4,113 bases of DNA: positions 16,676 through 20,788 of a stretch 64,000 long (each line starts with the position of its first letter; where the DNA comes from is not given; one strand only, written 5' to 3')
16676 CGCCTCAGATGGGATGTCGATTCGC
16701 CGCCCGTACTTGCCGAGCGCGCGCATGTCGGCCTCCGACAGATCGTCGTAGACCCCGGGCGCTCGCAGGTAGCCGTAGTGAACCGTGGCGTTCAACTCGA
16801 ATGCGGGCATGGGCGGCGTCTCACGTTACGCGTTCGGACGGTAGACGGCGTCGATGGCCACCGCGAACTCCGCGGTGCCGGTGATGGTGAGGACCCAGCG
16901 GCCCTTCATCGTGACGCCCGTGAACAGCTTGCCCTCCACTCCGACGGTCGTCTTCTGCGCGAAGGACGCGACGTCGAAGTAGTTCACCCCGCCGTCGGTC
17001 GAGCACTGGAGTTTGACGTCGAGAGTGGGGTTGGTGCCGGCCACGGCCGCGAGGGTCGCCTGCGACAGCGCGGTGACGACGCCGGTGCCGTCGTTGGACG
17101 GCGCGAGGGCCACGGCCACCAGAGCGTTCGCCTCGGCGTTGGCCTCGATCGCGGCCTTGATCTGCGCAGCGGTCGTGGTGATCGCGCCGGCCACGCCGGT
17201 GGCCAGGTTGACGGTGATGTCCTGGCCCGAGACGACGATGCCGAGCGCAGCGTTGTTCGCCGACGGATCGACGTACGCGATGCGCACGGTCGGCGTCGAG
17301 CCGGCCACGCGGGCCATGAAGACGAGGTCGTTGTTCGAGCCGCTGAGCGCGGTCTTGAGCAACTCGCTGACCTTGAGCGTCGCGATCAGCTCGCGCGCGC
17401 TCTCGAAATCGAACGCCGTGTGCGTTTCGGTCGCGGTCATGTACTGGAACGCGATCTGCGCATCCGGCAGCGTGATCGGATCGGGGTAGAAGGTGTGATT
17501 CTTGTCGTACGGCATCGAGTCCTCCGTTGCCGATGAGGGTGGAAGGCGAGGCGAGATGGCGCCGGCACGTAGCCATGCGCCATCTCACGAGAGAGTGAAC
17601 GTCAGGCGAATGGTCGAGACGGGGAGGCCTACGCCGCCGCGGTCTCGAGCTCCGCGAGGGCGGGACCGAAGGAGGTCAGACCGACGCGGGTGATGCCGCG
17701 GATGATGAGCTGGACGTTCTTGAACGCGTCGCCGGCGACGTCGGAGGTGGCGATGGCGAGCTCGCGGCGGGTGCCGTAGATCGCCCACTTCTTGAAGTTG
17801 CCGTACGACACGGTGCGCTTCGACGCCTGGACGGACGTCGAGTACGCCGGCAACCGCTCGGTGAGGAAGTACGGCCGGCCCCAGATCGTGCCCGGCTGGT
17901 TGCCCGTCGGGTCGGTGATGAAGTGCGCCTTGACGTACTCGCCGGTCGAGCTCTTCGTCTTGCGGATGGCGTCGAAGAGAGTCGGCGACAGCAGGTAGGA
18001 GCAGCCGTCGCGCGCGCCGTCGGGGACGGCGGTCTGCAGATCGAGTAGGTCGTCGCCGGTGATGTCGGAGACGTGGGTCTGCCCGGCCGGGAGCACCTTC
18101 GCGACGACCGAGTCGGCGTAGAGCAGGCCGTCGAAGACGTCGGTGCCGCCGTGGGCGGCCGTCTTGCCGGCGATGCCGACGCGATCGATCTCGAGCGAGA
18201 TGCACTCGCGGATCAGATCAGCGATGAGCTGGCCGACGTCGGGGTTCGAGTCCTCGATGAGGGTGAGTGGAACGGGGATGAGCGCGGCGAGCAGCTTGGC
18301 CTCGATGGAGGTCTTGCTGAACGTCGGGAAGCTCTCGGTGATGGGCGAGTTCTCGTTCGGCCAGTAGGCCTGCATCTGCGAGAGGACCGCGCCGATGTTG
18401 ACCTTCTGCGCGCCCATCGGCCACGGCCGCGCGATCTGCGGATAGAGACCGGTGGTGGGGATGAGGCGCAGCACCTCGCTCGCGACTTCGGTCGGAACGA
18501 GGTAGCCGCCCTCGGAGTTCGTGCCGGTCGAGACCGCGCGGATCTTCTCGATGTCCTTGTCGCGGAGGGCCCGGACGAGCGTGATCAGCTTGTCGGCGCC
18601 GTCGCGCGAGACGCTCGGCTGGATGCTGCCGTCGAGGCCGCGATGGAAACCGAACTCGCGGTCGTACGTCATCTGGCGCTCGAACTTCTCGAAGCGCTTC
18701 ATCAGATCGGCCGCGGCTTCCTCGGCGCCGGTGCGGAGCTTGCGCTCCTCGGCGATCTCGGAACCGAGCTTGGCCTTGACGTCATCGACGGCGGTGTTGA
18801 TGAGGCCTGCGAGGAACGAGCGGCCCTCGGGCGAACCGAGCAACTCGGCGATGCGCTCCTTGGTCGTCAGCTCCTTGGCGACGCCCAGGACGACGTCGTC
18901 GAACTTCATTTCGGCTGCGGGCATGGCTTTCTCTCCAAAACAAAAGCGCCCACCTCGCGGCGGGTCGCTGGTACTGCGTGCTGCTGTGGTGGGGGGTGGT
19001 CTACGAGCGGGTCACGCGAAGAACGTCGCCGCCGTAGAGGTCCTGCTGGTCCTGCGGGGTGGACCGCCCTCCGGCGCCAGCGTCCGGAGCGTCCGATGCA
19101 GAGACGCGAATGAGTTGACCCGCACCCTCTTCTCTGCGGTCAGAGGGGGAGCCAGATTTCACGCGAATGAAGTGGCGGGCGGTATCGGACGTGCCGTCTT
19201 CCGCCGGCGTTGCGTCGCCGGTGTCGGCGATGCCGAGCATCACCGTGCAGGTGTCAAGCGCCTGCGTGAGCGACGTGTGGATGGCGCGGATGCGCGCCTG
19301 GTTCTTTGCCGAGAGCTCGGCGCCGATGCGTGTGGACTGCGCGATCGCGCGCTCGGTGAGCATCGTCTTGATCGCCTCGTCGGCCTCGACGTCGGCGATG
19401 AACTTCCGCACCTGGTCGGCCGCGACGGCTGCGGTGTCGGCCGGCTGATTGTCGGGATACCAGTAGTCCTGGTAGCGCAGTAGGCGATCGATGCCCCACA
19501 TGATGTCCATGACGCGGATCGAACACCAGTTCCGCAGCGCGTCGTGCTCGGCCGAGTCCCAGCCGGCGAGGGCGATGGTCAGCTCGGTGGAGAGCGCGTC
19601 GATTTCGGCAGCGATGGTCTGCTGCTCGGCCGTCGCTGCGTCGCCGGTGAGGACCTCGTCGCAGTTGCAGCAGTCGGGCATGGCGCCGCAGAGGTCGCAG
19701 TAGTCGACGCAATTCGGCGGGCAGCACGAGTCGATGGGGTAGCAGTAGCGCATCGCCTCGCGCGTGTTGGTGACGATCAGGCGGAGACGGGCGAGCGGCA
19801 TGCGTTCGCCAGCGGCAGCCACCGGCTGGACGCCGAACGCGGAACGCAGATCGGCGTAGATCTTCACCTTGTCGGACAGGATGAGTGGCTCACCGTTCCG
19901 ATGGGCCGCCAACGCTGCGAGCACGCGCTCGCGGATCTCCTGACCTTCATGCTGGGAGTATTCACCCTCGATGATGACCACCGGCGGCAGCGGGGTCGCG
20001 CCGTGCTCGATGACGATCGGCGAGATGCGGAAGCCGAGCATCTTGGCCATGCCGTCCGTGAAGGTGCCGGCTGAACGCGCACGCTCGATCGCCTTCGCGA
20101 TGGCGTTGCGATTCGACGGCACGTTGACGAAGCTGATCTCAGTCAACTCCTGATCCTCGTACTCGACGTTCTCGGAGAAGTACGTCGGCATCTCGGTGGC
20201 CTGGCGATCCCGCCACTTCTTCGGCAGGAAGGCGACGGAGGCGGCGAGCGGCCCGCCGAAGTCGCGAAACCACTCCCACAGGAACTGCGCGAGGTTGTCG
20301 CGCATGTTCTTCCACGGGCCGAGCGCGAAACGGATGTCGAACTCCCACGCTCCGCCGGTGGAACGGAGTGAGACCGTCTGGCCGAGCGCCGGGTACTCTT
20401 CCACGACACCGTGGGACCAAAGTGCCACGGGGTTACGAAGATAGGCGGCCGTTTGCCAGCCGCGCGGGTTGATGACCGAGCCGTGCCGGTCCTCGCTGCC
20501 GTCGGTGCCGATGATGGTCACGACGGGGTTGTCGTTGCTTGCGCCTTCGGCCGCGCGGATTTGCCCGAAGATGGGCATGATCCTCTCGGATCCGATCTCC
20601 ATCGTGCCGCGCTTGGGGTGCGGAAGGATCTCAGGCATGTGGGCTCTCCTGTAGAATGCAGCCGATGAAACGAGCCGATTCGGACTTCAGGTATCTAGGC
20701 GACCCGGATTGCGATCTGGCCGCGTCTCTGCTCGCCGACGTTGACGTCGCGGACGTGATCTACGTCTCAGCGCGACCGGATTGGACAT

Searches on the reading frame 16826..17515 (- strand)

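Call 18: search_protein_families(library=phrogs, proteins=[window:16826-17515:-], max_evalue=0.001)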
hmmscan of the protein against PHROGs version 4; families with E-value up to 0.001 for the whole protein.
window:16826-17515:- (229 aa): 1 family
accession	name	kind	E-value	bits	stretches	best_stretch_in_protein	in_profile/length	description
phrog_8757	-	head and packaging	1.3e-11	44.9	1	69-160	122-220/326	virion structural protein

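Call 41: search_protein_families(library=pfam, proteins=[window:16826-17515:-], max_evalue=0.01)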
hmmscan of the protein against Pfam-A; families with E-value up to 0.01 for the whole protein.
window:16826-17515:- (229 aa): 0 families

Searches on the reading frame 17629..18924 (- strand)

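Call 18: search_protein_families(library=phrogs, proteins=[window:17629-18924:-], max_evalue=0.001)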
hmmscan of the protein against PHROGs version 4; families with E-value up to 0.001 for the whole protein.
window:17629-18924:- (431 aa): 3 families
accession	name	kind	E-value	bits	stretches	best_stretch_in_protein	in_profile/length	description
phrog_10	-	head and packaging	2.9e-29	103.6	1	4-416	277-622/752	major head protein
phrog_617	-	head and packaging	1.1e-21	78.4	1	129-394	337-584/626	major head protein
phrog_15928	-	head and packaging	7.4e-08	33.6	1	222-382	1-136/185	major head protein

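Call 41: search_protein_families(library=pfam, proteins=[window:17629-18924:-], max_evalue=0.01)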
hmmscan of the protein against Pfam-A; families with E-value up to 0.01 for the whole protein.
window:17629-18924:- (431 aa): 1 family
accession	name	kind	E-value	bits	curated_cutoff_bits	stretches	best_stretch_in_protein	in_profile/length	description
PF05065.19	Phage_capsid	-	1.7e-32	113.4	24.2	1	139-416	1-267/280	Phage capsid family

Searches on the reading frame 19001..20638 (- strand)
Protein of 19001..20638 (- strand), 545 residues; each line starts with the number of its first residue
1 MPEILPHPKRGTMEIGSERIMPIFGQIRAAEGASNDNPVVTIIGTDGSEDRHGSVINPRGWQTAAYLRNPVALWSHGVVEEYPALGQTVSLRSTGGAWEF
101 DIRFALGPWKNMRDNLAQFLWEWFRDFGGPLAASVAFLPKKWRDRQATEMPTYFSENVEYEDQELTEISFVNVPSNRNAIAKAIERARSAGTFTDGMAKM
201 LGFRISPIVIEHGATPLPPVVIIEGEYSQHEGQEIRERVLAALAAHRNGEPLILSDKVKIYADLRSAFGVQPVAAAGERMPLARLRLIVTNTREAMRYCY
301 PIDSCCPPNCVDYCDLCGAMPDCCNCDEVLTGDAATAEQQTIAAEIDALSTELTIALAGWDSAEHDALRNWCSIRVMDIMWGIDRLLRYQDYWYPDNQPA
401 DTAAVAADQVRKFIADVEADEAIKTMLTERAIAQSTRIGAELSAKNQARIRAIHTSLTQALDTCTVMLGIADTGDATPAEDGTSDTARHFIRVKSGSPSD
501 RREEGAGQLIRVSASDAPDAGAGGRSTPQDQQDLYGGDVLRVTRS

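Call 18: search_protein_families(library=phrogs, proteins=[window:19001-20638:-], max_evalue=0.001)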
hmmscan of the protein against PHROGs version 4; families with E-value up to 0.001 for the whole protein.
window:19001-20638:- (545 aa): 1 family
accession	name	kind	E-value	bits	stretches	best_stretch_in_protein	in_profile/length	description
phrog_617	-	head and packaging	1.6e-05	25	1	33-186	21-163/626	major head protein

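Call 41: search_protein_families(library=pfam, proteins=[window:19001-20638:-], max_evalue=0.01)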
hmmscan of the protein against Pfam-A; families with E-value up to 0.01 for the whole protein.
window:19001-20638:- (545 aa): 0 families
